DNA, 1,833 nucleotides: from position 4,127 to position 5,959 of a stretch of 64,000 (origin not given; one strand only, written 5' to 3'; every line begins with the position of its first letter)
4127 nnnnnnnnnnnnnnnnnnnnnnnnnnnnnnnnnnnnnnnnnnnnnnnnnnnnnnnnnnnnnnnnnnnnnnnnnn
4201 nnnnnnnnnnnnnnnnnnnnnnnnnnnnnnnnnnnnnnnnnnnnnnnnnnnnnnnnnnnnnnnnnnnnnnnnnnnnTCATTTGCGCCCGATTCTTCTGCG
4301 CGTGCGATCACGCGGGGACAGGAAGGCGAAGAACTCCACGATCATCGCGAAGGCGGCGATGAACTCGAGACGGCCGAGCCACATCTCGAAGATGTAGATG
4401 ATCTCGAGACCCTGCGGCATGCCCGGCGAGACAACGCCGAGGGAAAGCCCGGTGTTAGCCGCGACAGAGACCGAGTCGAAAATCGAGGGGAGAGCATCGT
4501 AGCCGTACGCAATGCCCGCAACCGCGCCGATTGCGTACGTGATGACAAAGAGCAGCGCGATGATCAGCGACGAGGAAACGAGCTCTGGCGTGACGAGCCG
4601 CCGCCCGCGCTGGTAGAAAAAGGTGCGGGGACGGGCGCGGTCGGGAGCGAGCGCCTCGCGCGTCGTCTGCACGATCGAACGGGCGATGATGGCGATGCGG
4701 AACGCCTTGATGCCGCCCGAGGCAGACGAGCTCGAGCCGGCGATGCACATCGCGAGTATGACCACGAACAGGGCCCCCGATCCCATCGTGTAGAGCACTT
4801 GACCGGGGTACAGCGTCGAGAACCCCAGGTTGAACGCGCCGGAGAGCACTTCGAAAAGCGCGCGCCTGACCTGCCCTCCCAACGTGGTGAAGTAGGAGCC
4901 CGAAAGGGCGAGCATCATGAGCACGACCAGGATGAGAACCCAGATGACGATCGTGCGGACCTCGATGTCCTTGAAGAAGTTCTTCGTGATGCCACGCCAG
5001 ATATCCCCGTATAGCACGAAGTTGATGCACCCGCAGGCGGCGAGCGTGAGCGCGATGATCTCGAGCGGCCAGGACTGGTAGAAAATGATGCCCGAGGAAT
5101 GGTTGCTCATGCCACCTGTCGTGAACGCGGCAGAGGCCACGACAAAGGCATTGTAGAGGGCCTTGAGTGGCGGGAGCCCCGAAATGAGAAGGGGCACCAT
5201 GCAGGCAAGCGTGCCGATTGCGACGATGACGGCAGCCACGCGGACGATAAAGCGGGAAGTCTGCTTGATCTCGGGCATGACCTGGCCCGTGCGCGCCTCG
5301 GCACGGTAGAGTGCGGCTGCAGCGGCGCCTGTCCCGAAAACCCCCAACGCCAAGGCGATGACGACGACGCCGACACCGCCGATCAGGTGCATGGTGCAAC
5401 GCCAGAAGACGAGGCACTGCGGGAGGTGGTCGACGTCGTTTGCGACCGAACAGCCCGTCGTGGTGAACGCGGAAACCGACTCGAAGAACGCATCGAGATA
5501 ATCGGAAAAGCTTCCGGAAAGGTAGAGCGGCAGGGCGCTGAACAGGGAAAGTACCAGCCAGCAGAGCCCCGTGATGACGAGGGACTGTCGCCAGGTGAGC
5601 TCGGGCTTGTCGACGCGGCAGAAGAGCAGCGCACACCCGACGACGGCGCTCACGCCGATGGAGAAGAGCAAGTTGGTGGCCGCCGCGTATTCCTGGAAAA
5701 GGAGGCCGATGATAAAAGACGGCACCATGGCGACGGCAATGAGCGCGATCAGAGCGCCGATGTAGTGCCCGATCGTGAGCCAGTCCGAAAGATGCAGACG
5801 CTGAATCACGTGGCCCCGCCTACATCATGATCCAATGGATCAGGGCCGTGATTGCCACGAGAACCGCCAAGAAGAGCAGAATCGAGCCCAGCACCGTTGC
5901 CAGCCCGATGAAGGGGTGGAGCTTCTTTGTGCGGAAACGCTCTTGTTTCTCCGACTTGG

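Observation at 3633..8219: Two tandem TrkH modules, each tied to the same TM-ectodomain-TM protein: once as a separate gene, once as an in-frame fusion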

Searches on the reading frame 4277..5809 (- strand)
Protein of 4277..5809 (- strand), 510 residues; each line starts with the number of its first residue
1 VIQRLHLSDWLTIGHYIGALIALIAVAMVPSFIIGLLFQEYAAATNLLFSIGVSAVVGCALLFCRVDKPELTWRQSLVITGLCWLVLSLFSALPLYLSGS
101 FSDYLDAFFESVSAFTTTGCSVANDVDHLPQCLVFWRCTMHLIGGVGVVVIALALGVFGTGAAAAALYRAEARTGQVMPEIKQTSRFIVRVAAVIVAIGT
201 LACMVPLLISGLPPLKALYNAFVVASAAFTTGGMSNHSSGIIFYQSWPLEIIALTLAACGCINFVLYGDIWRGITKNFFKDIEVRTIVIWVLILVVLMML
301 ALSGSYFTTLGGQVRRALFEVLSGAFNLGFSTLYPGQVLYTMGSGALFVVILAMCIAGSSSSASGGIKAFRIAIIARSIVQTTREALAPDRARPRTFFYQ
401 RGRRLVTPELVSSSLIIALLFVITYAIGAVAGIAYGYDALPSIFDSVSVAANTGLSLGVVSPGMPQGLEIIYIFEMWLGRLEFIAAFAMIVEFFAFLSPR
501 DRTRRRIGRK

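Call 3: search_protein_families(library=pfam, proteins=[window:4277-5809:-], max_evalue=1)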
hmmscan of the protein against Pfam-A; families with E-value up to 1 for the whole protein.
window:4277-5809:- (510 aa): 1 family
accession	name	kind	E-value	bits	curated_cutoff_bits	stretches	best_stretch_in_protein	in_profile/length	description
PF02386.22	TrkH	-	3.9e-37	128.3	27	1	55-485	14-485/502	Cation transport protein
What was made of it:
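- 4277..5809 (-): Unfused trkH (510 aa), with all filter glycines, the intramembrane loop and the GRLEF arginine kept. Pfam E=3.9e-37 (call 3).
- Checked: TrkH (510 aa) is at 4277-5809(-), Pfam PF02386 E=3.9e-37 (call 3).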

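Call 4: search_protein_families(library=ncbifam, proteins=[window:4277-5809:-], max_evalue=1)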
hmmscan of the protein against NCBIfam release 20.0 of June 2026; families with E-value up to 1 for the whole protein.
window:4277-5809:- (510 aa): 2 families
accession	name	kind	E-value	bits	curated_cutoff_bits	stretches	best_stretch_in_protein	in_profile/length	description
TIGR00933.1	2a38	subfamily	9.9e-65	219.1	331.15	1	91-480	2-391/391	TrkH family potassium uptake protein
NF008020.0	PRK10750.1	equivalog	5.7e-35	121.3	866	1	12-489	5-475/483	Trk system potassium transporter TrkH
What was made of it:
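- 4277..5809 (-): TIGR00933 E=1e-64 (call 4).
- Closest known: TrkH-TrkA and KtrB-KtrA K+ uptake systems. Different: Scores fall below NCBIfam's TrkH cutoffs (call 4).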
